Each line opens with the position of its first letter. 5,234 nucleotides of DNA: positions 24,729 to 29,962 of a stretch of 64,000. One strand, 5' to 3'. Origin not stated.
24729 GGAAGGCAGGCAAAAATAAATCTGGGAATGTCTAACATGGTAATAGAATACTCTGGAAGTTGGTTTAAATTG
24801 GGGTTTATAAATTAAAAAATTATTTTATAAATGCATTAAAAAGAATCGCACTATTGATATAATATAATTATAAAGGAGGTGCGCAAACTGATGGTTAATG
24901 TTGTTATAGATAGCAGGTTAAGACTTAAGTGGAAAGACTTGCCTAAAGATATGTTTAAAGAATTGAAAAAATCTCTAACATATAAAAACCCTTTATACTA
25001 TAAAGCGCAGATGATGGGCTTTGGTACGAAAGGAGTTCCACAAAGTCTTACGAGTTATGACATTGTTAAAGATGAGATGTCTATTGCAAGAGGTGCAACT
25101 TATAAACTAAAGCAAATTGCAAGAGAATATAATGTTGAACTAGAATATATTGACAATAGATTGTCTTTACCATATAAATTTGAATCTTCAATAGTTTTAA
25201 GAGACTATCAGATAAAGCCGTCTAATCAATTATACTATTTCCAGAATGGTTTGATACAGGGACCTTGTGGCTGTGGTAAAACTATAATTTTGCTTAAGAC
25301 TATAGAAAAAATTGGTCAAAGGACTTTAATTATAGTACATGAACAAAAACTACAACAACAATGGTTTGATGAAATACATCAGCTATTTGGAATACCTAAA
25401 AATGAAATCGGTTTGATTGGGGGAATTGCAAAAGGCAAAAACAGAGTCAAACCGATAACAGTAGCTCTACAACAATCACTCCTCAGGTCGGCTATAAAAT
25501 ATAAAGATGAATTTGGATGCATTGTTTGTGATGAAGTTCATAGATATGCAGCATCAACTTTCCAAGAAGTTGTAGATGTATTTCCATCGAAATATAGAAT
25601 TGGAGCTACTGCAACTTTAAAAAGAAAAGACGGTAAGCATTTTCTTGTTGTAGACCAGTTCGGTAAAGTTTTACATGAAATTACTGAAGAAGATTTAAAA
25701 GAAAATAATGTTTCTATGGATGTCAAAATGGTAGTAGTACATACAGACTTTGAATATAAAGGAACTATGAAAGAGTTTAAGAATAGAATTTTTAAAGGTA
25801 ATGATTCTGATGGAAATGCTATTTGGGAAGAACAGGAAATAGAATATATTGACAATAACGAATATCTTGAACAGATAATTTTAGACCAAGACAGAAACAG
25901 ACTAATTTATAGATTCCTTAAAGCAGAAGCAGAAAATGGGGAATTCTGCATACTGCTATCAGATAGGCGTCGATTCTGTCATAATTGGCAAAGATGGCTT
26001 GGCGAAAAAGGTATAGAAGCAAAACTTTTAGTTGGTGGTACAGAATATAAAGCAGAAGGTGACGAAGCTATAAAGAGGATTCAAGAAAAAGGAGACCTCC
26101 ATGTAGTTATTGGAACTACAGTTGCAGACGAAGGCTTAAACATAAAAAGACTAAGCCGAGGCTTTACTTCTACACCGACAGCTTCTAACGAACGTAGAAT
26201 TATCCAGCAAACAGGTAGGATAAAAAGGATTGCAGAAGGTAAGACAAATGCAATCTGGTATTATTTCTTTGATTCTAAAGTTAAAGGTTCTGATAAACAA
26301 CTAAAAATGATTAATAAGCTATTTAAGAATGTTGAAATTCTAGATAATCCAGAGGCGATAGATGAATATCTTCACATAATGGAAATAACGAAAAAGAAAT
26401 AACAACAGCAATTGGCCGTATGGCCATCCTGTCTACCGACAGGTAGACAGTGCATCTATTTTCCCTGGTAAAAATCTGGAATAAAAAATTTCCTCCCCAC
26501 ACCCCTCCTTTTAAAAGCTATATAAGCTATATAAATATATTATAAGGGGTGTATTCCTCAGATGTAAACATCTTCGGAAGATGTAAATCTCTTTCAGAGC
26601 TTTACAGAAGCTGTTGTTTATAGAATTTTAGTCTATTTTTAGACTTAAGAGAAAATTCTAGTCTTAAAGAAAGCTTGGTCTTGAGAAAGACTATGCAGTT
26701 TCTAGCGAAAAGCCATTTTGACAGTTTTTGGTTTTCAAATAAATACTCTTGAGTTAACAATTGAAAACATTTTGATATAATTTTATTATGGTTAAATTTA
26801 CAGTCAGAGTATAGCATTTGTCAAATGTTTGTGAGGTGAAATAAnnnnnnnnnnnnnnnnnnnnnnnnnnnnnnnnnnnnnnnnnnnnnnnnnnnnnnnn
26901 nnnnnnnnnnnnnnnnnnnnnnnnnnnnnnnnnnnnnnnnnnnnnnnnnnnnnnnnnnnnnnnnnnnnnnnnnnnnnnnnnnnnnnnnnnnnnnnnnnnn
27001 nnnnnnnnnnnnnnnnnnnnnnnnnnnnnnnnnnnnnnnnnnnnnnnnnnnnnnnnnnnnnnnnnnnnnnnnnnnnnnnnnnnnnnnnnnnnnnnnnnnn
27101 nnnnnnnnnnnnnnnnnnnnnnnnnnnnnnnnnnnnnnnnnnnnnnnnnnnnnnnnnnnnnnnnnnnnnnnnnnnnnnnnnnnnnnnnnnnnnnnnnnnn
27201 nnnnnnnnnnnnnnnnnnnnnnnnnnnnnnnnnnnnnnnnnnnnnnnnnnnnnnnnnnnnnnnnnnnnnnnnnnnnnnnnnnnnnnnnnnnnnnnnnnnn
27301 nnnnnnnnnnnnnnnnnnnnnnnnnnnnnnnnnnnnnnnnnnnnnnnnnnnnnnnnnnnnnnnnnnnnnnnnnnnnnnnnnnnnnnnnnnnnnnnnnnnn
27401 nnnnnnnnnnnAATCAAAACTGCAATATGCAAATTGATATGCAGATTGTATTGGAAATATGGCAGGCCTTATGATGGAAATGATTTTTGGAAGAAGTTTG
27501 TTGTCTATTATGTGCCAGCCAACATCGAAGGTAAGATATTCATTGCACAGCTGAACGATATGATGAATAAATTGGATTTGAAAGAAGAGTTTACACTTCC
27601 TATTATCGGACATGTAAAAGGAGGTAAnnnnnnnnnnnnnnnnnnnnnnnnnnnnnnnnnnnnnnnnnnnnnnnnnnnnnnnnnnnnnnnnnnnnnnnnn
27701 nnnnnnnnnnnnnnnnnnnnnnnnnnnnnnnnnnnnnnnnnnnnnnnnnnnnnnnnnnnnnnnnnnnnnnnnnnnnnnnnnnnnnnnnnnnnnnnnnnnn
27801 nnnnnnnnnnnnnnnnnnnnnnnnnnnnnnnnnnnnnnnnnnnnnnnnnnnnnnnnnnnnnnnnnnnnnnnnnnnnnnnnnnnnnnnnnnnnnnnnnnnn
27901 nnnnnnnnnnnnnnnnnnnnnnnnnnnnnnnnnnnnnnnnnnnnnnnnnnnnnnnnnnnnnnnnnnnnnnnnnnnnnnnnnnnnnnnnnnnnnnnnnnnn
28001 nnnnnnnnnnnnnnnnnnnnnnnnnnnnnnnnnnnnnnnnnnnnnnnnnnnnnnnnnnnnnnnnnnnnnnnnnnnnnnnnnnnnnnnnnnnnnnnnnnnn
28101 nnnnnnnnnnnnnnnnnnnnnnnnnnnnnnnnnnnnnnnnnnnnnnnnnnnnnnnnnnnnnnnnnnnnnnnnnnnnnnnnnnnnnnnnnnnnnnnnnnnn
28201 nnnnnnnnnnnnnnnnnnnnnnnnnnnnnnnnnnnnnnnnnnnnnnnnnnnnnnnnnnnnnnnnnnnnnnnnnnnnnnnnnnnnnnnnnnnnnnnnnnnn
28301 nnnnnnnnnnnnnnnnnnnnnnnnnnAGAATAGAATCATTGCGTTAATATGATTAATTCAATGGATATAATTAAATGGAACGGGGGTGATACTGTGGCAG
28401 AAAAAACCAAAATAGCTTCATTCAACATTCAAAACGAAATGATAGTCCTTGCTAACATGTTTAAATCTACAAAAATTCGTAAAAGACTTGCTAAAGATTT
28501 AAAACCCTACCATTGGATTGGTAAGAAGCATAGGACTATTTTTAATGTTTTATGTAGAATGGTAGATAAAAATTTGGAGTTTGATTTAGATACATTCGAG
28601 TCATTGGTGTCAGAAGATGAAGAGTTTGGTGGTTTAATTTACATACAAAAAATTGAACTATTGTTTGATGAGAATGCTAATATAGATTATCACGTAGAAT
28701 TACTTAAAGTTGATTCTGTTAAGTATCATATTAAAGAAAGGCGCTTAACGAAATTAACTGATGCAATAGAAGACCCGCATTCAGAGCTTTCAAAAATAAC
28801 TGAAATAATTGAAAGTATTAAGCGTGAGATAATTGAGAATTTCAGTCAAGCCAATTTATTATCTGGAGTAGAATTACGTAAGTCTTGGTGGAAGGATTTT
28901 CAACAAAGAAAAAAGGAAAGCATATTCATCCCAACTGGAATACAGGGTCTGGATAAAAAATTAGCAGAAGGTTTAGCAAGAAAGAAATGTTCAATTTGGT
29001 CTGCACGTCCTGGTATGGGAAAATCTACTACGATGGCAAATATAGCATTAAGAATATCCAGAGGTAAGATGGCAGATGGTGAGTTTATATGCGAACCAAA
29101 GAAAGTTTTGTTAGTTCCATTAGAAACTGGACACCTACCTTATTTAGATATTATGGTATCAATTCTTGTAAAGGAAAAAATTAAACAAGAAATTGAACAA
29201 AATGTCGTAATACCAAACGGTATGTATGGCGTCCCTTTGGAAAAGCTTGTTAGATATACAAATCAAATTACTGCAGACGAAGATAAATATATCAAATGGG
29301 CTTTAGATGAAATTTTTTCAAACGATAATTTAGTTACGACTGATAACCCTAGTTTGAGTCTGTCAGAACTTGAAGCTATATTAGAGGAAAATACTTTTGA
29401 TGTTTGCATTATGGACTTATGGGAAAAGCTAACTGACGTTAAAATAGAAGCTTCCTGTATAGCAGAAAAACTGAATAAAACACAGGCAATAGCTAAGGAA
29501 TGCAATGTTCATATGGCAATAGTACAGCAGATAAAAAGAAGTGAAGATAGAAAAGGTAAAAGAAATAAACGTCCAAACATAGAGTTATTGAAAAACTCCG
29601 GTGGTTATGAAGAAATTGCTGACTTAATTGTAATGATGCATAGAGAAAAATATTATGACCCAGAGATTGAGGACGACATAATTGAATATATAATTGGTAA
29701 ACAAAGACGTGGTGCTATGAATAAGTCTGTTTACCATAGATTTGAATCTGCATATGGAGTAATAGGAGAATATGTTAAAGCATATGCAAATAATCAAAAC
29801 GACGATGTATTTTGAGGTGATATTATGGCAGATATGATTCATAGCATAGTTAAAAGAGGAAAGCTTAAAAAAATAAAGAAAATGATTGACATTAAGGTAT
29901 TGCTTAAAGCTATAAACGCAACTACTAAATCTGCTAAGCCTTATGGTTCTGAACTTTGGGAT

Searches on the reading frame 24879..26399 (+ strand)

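Call 26: search_protein_families(library=phrogs, proteins=[window:24879-26399:+], max_evalue=0.00001)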
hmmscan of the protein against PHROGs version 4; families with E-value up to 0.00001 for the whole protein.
window:24879-26399:+ (507 aa): 3 families
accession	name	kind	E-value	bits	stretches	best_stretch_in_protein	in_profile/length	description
phrog_16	-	DNA, RNA and nucleotide metabolism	3.5e-52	178.8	1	28-473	227-608/986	DNA helicase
phrog_9690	-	DNA, RNA and nucleotide metabolism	3.8e-19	69.8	2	326-466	131-271/306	DNA helicase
phrog_16259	-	DNA, RNA and nucleotide metabolism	3.6e-14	53.7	1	89-290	100-304/330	DNA helicase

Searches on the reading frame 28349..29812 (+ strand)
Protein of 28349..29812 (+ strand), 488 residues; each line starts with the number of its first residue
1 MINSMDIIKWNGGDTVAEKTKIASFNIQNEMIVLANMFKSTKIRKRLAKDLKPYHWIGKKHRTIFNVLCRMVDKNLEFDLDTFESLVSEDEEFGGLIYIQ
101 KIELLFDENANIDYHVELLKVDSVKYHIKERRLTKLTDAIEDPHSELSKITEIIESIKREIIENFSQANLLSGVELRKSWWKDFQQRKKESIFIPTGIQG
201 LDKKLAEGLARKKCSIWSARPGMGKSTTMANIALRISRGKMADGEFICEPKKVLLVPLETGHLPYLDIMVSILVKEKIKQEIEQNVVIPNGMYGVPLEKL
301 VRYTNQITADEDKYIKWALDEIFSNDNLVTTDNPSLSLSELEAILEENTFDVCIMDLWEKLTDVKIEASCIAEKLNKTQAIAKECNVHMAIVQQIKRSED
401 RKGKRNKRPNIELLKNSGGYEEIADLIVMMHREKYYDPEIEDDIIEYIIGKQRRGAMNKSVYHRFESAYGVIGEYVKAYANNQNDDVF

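Call 26: search_protein_families(library=phrogs, proteins=[window:28349-29812:+], max_evalue=0.00001)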
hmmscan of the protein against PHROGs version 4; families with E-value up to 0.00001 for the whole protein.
window:28349-29812:+ (488 aa): 6 families
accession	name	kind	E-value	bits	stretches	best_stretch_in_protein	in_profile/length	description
phrog_19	-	DNA, RNA and nucleotide metabolism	5.3e-48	165.3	1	19-462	153-568/621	DnaB-like replicative helicase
phrog_239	-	DNA, RNA and nucleotide metabolism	3.9e-20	73.4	1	177-456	323-578/801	DNA primase/helicase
phrog_11530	-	unknown function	3.8e-13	50.7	1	330-466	8-149/184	-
phrog_243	-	DNA, RNA and nucleotide metabolism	2.1e-10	41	1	308-472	96-265/273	DnaB-like replicative helicase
phrog_3123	-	unknown function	2.3e-06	27.5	1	210-406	339-516/583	-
phrog_5482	-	unknown function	5.7e-06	26.3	0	348-437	162-253/341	-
